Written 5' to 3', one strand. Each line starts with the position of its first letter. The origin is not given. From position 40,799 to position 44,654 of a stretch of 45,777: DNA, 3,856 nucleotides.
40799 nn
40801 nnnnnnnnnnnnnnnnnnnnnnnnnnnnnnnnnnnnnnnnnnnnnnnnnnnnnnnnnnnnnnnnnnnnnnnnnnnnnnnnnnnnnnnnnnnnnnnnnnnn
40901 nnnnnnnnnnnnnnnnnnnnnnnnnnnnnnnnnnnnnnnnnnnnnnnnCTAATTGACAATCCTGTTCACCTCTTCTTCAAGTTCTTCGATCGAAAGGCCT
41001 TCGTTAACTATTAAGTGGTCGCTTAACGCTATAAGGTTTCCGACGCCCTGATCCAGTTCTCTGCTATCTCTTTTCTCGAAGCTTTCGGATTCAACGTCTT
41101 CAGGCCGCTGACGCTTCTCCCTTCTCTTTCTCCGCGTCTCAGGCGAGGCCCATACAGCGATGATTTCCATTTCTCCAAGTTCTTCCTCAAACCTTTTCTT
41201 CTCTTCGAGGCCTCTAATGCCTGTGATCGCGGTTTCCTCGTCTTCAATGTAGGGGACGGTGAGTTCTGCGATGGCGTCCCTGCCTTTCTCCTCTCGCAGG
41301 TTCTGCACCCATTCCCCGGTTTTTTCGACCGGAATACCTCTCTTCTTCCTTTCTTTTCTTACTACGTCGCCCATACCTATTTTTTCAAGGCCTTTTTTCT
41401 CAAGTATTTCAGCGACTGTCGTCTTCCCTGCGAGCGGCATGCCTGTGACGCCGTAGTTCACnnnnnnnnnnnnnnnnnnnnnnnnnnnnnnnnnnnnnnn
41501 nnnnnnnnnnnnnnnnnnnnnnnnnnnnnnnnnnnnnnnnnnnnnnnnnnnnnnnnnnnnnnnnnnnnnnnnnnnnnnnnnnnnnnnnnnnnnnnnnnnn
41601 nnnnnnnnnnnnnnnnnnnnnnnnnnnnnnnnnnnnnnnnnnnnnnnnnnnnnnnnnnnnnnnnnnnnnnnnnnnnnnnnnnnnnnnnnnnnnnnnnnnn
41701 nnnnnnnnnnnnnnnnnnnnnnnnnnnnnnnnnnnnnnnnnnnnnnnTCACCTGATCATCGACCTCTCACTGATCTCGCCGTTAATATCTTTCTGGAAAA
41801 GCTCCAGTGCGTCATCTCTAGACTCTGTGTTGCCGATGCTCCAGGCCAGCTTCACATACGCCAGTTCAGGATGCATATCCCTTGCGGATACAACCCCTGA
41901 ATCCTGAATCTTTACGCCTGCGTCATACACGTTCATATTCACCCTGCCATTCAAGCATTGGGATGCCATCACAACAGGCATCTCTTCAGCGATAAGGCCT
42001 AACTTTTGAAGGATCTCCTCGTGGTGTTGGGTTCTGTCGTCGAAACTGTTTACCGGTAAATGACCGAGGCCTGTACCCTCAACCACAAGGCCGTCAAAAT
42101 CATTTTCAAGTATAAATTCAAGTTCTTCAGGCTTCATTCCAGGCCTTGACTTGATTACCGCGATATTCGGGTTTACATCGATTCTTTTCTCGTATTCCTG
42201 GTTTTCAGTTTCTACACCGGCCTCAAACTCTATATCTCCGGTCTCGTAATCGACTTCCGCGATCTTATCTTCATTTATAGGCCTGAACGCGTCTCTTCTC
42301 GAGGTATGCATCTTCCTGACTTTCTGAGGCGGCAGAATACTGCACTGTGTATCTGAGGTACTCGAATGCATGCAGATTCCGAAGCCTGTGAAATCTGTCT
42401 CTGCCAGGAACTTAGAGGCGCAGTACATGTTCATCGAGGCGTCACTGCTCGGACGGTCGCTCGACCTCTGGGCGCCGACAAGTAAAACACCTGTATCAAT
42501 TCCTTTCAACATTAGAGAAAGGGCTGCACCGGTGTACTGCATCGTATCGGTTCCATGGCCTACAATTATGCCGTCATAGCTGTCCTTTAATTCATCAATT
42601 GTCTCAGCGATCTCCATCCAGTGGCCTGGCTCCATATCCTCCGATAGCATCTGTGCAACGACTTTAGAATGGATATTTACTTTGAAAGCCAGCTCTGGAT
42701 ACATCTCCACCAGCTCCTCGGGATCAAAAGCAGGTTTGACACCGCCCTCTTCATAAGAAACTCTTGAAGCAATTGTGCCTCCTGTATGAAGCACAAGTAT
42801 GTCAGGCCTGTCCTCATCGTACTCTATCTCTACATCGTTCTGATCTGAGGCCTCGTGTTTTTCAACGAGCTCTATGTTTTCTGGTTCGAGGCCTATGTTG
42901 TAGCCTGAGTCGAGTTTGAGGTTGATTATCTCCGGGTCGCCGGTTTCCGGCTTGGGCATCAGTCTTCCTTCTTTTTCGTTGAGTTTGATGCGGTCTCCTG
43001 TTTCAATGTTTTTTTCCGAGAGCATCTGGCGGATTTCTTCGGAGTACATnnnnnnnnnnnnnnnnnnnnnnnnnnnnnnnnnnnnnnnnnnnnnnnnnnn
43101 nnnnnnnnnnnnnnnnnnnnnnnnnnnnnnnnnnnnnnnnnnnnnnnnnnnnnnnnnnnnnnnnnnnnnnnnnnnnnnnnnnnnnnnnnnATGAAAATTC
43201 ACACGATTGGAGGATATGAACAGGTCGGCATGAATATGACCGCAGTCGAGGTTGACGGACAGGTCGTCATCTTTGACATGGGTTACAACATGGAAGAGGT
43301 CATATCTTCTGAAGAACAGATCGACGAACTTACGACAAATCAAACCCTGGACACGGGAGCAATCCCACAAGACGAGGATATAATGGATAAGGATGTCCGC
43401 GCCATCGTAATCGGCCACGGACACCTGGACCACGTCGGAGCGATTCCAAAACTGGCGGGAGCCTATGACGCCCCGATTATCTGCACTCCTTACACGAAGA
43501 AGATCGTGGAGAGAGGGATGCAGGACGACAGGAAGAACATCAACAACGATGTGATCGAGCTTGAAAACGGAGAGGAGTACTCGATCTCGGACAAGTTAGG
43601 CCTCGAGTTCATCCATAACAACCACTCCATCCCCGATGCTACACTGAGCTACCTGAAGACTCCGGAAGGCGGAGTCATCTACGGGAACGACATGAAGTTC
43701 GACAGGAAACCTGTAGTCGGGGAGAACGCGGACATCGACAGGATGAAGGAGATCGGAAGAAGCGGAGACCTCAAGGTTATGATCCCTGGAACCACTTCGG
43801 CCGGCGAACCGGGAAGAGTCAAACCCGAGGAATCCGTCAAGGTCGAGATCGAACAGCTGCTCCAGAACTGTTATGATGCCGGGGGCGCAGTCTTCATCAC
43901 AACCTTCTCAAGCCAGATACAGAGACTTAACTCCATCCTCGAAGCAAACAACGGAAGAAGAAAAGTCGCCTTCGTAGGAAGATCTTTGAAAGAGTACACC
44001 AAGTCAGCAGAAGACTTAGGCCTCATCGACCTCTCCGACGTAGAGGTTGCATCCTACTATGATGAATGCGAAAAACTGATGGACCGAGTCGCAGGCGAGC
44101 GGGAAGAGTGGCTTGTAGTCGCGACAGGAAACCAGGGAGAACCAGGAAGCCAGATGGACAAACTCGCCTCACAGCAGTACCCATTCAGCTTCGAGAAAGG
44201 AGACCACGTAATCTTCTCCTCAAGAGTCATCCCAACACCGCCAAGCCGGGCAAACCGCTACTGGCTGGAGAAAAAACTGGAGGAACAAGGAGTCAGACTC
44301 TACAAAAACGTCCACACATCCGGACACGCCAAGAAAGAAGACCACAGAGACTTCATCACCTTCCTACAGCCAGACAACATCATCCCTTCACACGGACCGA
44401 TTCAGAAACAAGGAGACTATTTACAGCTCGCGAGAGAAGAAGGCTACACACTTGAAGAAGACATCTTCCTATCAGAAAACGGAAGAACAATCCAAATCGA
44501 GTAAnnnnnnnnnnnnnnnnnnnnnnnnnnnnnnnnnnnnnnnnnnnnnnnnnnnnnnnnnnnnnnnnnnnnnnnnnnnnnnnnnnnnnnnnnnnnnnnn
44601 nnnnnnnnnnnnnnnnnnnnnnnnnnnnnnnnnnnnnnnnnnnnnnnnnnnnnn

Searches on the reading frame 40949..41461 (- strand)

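Call 29: search_protein_families(library=pfam, max_evalue=0.001, proteins=[window:40949-41461:-])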
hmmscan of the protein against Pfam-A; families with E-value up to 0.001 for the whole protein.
window:40949-41461:- (170 aa): 2 families
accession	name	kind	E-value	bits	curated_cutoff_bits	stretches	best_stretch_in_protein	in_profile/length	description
PF13207.12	AAA_17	-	2.8e-11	44.3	27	1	6-124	1-132/136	AAA domain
PF13238.12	AAA_18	-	1.1e-10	42.4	29.4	1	5-129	3-123/128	AAA domain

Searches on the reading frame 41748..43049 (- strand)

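Call 29: search_protein_families(library=pfam, max_evalue=0.001, proteins=[window:41748-43049:-])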
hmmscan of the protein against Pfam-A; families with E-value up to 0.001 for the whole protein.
window:41748-43049:- (433 aa): 3 families
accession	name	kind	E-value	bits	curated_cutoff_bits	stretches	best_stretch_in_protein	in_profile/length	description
PF00710.25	Asparaginase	-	1.3e-53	181.9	22.5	1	84-275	2-187/193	Asparaginase, N-terminal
PF17763.6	Asparaginase_C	-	2.6e-26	92.2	34.6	1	295-418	1-114/114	Glutaminase/Asparaginase C-terminal domain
PF18195.6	GatD_N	-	5.9e-12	45.2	25.7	1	15-61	1-50/54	GatD N-terminal domain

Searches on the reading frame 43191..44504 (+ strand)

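Call 29: search_protein_families(library=pfam, max_evalue=0.001, proteins=[window:43191-44504:+])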
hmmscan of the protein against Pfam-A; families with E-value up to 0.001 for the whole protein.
window:43191-44504:+ (437 aa): 4 families
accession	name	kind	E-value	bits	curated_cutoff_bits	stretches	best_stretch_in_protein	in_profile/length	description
PF22505.1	RNase_J_b_CASP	-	2.6e-21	76.1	27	1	233-349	3-114/126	Ribonuclease J, beta-CASP domain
PF00753.33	Lactamase_B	-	6e-12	46.4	22.7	1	15-174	7-156/196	Metallo-beta-lactamase superfamily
PF07521.17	RMMBL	-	7.8e-09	35.8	21.6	1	372-419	10-58/63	Zn-dependent metallo-hydrolase RNA specificity domain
PF12706.13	Lactamase_B_2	-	2.7e-08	34.1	27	1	67-171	29-147/200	Beta-lactamase superfamily domain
